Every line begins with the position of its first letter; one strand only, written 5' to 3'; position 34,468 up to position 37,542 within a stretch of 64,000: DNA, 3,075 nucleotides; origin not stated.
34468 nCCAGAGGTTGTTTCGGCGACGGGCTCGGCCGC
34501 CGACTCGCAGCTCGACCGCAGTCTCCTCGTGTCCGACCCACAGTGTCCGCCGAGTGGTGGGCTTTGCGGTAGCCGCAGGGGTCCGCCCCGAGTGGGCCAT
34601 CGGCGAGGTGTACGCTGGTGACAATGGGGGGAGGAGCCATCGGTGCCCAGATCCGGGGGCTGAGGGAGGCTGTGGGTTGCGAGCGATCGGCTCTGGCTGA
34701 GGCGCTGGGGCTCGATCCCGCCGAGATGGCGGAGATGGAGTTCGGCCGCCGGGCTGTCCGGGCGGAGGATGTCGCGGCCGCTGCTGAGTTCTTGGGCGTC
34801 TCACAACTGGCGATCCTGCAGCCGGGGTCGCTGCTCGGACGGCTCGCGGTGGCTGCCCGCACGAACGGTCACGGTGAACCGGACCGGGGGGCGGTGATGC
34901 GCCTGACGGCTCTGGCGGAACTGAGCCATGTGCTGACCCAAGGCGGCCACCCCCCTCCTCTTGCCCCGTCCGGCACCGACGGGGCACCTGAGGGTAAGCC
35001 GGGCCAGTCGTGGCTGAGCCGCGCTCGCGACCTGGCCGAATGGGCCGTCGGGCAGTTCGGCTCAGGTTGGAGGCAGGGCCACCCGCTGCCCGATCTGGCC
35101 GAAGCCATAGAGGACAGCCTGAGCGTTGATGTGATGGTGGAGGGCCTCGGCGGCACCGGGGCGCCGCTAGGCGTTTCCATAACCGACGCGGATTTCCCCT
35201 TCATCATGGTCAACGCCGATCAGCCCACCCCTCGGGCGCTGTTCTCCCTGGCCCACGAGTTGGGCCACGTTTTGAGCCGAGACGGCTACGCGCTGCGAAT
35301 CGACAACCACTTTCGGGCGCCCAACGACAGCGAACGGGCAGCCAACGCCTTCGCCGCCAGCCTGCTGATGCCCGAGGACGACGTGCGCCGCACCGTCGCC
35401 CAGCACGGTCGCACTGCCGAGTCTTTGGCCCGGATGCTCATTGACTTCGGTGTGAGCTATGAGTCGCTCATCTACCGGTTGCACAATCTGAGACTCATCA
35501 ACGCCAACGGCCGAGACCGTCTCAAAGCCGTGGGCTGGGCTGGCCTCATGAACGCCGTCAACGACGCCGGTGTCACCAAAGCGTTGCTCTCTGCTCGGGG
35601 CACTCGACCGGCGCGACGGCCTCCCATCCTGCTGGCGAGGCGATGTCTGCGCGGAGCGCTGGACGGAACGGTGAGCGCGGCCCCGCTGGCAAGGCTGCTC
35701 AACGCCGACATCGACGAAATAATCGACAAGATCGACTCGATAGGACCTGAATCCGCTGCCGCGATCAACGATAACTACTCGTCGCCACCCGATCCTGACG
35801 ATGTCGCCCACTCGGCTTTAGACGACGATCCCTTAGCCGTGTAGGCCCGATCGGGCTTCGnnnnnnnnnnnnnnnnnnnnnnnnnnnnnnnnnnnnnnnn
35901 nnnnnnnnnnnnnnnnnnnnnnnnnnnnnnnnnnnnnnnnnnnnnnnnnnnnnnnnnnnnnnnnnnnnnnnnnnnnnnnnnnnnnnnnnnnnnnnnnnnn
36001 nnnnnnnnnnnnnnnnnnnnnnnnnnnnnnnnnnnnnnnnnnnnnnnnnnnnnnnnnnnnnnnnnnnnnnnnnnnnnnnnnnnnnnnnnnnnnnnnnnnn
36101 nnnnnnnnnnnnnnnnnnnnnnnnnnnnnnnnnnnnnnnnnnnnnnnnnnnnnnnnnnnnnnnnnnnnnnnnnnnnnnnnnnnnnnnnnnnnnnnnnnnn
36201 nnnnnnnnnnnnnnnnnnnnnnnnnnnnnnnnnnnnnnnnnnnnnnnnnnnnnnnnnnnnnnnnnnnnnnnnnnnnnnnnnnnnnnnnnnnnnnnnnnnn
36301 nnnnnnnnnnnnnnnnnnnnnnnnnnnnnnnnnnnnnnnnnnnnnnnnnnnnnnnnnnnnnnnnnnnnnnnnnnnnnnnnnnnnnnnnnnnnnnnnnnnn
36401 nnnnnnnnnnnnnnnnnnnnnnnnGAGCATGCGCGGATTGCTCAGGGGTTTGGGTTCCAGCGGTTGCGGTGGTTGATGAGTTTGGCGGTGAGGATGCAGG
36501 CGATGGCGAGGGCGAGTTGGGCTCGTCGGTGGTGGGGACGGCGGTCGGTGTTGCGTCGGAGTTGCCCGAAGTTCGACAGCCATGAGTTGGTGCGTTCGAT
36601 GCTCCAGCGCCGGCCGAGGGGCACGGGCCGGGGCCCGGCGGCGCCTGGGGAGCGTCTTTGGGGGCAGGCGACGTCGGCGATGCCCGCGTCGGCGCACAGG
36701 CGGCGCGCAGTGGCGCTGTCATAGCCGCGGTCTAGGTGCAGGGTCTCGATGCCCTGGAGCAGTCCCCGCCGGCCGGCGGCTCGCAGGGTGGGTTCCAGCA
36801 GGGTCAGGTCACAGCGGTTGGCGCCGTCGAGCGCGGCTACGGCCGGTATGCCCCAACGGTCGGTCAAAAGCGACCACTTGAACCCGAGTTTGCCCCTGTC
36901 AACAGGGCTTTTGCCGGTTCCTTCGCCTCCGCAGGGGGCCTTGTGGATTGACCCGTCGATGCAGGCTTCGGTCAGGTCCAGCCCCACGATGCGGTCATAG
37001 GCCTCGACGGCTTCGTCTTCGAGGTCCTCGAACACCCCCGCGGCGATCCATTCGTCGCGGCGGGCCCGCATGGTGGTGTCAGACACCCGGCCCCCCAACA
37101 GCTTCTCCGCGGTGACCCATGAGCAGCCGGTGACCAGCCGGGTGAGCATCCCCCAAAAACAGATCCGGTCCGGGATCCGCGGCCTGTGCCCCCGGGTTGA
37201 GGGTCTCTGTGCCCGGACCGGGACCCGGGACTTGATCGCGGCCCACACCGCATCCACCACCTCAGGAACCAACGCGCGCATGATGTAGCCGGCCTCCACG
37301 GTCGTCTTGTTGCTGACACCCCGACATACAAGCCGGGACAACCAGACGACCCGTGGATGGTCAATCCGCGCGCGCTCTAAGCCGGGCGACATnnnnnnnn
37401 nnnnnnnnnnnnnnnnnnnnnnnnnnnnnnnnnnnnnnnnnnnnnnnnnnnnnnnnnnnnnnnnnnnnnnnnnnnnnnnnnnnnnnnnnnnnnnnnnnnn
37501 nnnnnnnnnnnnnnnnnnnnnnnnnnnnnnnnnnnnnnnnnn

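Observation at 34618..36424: HTH-ImmA/IrrE protease fusion with a low-GC PIN-like partner: candidate stress- or phage-responsive toxin module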

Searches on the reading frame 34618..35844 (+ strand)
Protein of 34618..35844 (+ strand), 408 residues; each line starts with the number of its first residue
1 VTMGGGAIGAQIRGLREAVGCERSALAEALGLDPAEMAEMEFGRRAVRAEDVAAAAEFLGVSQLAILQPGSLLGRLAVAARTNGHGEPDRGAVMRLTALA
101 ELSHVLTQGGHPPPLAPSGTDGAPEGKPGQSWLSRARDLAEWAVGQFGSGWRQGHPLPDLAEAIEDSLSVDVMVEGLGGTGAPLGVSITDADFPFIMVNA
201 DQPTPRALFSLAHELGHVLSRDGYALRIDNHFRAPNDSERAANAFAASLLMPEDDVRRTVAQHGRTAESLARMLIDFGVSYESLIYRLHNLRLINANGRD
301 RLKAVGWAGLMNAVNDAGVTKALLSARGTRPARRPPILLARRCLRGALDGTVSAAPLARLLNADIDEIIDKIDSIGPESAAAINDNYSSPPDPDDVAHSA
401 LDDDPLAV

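Call 3: search_protein_families(library=pfam, proteins=[window:34618-35844:+], max_evalue=1)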
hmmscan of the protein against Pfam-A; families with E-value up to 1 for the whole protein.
window:34618-35844:+ (408 aa): 3 families
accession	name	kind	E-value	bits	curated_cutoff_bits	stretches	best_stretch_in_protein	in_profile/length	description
PF06114.19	Peptidase_M78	-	1.3e-18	67.4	22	1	186-289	21-123/123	IrrE N-terminal-like domain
PF13560.12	HTH_31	-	2.5e-09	37.8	27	1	8-63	2-58/64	Helix-turn-helix domain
PF01381.28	HTH_3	-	2.2e-05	24.8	23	1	12-62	1-51/55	Helix-turn-helix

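Call 4: search_protein_families(library=ncbifam, proteins=[window:34618-35844:+], max_evalue=1)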
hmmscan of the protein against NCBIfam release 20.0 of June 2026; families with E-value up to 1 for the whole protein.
window:34618-35844:+ (408 aa): 4 families
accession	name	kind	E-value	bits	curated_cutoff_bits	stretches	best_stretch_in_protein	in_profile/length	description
NF052239.1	antitox_spr1629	equivalog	1.5e-11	44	335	1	188-297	188-299/377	spr1629 family repressor/antitoxin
NF038139.1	Reg_Aceta_RamB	equivalog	3.4e-05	22.7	700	1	206-298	223-317/465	acetate metabolism transcriptional regulator RamB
TIGR03070.1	couple_hipB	subfamily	0.0018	18.2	71.65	1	7-61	2-56/58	type II toxin-antitoxin system Y4mF family antitoxin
NF058600.1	TransRegSco1979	equivalog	0.005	15.9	350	1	7-63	8-64/280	Sco1979 family transcriptional regulator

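Call 5: search_protein_families(library=padloc, proteins=[window:34618-35844:+], max_evalue=1)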
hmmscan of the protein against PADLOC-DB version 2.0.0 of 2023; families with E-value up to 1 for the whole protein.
window:34618-35844:+ (408 aa): 21 families
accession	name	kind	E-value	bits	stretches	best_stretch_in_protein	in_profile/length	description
PDLC04141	capP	-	1.1e-19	68.9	1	136-291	5-153/242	capP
PDLC03949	RmrA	-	5.5e-18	63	1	187-295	169-269/363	-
PDLC03953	RmrA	-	1.2e-15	55.6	2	204-300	205-292/373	-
PDLC03951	RmrA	-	1.5e-14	51.8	2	189-302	186-296/400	-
PDLC03954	RmrA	-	6.2e-14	49.7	1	192-296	192-295/380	-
PDLC03946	RmrA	-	2.4e-13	47.5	1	189-295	172-271/357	-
PDLC03945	RmrA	-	1.2e-11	42.4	1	189-297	189-299/394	-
PDLC03944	RmrA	-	4.2e-11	40.5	1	190-298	181-290/384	-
PDLC03948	RmrA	-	4.7e-11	40.2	1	186-303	184-301/397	-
PDLC03947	RmrA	-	1.5e-10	38.4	1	190-297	190-296/383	-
PDLC03952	RmrA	-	1.1e-08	32.4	1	191-296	203-307/395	-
PDLC03955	RmrA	-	2.3e-08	31.7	1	192-297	198-296/371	-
PDLC04776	PDC-M69B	-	3e-08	31.7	1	185-302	59-185/272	-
PDLC03943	RmrA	-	2.1e-07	28.3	1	192-296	176-277/370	-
PDLC03956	RmrA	-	3.5e-07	27.6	1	12-301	13-296/399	-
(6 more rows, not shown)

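Call 7: search_protein_families(library=phrogs, proteins=[window:34618-35844:+], max_evalue=1)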
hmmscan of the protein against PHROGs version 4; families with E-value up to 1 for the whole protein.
window:34618-35844:+ (408 aa): 15 families
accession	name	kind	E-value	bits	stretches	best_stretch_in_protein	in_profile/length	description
phrog_2439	-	transcription regulation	3.9e-25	89.5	1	8-298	8-287/367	transcriptional regulator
phrog_87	-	other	3.1e-14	54.3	1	184-298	64-171/227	metallo-protease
phrog_1914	-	unknown function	7.4e-10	39.9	1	190-292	77-178/222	-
phrog_18577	-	unknown function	1.1e-06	29.2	1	185-278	164-263/332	-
phrog_2328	-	transcription regulation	5.7e-06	27.2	1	8-62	16-70/128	transcriptional repressor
phrog_19315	-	unknown function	5.8e-05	23.3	1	203-297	91-185/348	-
phrog_4583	-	transcription regulation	6.9e-05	23.8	1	5-68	8-71/81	transcriptional repressor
phrog_33502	-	unknown function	0.0006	20.6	1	9-60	115-166/190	-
phrog_9908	-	DNA, RNA and nucleotide metabolism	0.0029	17.8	1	8-62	14-68/282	DNA binding protein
phrog_1516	-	unknown function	0.011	16.3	1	184-290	64-175/227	-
phrog_2967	-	transcription regulation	0.025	15.1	1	8-63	11-66/225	transcriptional regulator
phrog_7241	-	transcription regulation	0.097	13.7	1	12-62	66-116/122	transcriptional regulator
phrog_4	-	transcription regulation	0.15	12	1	8-64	137-189/400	transcriptional repressor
phrog_35195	-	unknown function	0.16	12.5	1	8-51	3-46/159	-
phrog_955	-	DNA, RNA and nucleotide metabolism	0.18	12.5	1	8-48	25-65/142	HTH DNA binding protein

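Call 35: find_homologous_proteins(query=window:34618-35841:+, max_evalue=1e-10)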
Query window:34618-35841:+ (408 aa): 243 proteins with E <= 1e-10 among 8000 candidates; the best 120 are listed.
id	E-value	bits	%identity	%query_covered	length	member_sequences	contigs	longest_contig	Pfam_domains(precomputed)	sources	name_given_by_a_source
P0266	3.0e-250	848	96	100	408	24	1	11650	PF01381.29,PF06114.20,PF13560.13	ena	-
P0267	6.2e-224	762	87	99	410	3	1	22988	PF06114.20,PF13560.13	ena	-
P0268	1.5e-221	754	86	100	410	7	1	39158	PF06114.20,PF13560.13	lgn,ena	-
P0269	6.5e-136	472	97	55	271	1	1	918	PF01381.29,PF06114.20,PF13560.13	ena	-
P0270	8.3e-133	462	57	99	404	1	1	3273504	PF01381.29,PF06114.20,PF13560.13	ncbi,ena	-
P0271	2.4e-131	457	58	98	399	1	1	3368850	PF12844.14,PF01381.29,PF06114.20,PF13560.13,PF13443.13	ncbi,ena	-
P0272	2.2e-130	454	57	98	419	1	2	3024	PF01381.29,PF06114.20,PF13560.13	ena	-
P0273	2.8e-130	453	57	98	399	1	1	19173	PF12844.14,PF01381.29,PF06114.20,PF13560.13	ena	-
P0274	2.9e-130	453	57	98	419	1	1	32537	PF12844.14,PF01381.29,PF06114.20,PF13560.13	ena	-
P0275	3.4e-130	453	57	98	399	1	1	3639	PF01381.29,PF06114.20,PF13560.13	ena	-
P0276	4.5e-130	453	57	98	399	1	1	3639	PF01381.29,PF06114.20,PF13560.13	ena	-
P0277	5.4e-130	452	56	98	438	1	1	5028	PF12844.14,PF01381.29,PF06114.20,PF13560.13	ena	-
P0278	1.0e-129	452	57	98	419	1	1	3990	PF01381.29,PF06114.20,PF13560.13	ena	-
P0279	3.3e-129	450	58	99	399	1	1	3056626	PF12844.14,PF01381.29,PF06114.20,PF13560.13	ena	-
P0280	7.3e-129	449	57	98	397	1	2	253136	PF12844.14,PF01381.29,PF06114.20,PF13560.13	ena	-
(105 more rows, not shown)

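Call 44: predict_structure(alignment_id=A3)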
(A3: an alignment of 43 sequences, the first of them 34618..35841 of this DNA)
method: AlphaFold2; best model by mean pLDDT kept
length: 408 residues; sequences in the alignment: 43
mean_pLDDT: 87.7   pTM: 0.85
mean pLDDT of the five models: 87.7, 87.2, 86.8, 84.5, 82.1
residues with pLDDT >= 90: 239; 70-90: 142; 50-70: 22; < 50: 5
segments of 3 or more residues with pLDDT < 50: 1-4
pLDDT, mean of each block of 10 residues (from residue 1): 63 88 93 94 91 90 87 78 65 88 90 67 81 92 88 85 93 89 90 93 94 94 81 88 95 94 92 93 94 94 93 92 87 94 92 92 93 81 85 88 71
secondary structure, 60 per line:
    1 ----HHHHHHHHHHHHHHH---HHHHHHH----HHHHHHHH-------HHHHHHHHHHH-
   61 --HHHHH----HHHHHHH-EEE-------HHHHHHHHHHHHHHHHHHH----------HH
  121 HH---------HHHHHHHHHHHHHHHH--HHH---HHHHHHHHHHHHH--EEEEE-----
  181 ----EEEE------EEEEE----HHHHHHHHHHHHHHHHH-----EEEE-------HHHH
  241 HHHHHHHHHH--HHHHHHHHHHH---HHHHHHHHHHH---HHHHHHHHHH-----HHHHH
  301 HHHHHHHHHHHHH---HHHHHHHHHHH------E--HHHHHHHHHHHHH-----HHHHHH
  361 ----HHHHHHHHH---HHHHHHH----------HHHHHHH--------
elements in order: H5-19 H23-29 H34-41 H49-59 H63-67 H72-78 E80-82 H90-108 H119-122 H132-147 H156-168 E171-175 E185-188 E195-199 H204-220 E226-229 H237-250 H253-263 H267-277 H281-290 H296-313 H317-327 H337-349 H355-360 H365-373 H377-383 H394-400

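Call 71: search_dna_similar(query=window:34624-35841:+, collection=phages, mode=protein, max_evalue=0.00001, max_rows=12)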
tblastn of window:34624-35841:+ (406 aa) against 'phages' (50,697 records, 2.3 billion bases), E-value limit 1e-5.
Records with a match: 28; places in all: 28; records where one place covers at least 80% of the query: 0.
Best place of each record, by identity: <60% 28.
By first word of the organism name: Gordonia 24; Burkholderia 1; Escherichia 1; Mycobacterium 1; Bacteriophage 1.
By host as written in the record: Gordonia terrae 3612 22; Gordonia terrae 3621 2; Burkholderia cenocepacia Van1 1; Escherichia coli 1; Mycobacterium abscessus GD44 1; - 1.
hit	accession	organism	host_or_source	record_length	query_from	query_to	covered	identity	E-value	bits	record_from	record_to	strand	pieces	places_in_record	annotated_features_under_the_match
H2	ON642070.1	Burkholderia phage Carl1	Burkholderia cenocepacia Van1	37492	109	289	45%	32.6%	9e-7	57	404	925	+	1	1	ImmA/IrrE family metallo-endopeptidase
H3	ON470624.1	Escherichia phage vB_EcoM-705R4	Escherichia coli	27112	135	291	39%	35.8%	2e-9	66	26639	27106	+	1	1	ImmA/IrrE family metallo-endopeptidase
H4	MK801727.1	Gordonia phage ThankyouJordi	Gordonia terrae 3612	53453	111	289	44%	29.7%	2e-6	56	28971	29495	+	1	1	33: metalloprotease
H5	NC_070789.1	Gordonia phage ThankyouJordi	Gordonia terrae 3612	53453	111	289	44%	29.7%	2e-6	56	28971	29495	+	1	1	33: metalloprotease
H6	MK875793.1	Gordonia phage WelcomeAyanna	Gordonia terrae 3612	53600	111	289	44%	29.7%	2e-6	56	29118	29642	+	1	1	33: metalloprotease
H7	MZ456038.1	Gordonia phage Shlim410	Gordonia terrae 3612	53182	170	305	33%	32.9%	5e-7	58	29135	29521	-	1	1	33: helix-turn-helix DNA binding domain protein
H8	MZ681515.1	Gordonia phage Hortense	Gordonia terrae 3612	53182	170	305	33%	32.9%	5e-7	58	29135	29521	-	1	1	34: helix-turn-helix DNA binding domain protein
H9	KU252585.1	Gordonia phage Howe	Gordonia terrae 3621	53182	170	305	33%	32.9%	5e-7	58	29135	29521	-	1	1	34: helix-turn-helix DNA binding protein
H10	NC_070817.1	Gordonia phage Howe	Gordonia terrae 3621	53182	170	305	33%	32.9%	5e-7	58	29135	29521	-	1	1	34: helix-turn-helix DNA binding protein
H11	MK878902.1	Gordonia phage Twinkle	Gordonia terrae 3612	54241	170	305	33%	32.9%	5e-7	58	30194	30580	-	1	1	33: helix-turn-helix DNA binding protein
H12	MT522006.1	Gordonia phage BBQValindra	Gordonia terrae 3612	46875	170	305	33%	31.4%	4e-7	58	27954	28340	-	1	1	33: helix-turn-helix DNA binding domain protein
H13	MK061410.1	Gordonia phage Eyes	Gordonia terrae 3612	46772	170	305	33%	30.0%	2e-6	56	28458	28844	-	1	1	33: LamD-like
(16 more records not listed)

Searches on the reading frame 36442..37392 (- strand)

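Call 3: search_protein_families(library=pfam, proteins=[window:36442-37392:-], max_evalue=1)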
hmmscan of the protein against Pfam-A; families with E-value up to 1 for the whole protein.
window:36442-37392:- (316 aa): 3 families
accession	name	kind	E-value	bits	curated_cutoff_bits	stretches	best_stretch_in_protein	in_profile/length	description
PF13340.11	DUF4096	-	6.1e-10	39.7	34.3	1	47-124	3-75/76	Putative transposase of IS4/5 family (DUF4096)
PF01609.27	DDE_Tnp_1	-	6.5e-08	33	23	2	261-299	159-197/200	Transposase DDE domain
PF13586.12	DDE_Tnp_1_2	-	0.11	13.4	29.2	1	218-297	1-80/86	Transposase DDE domain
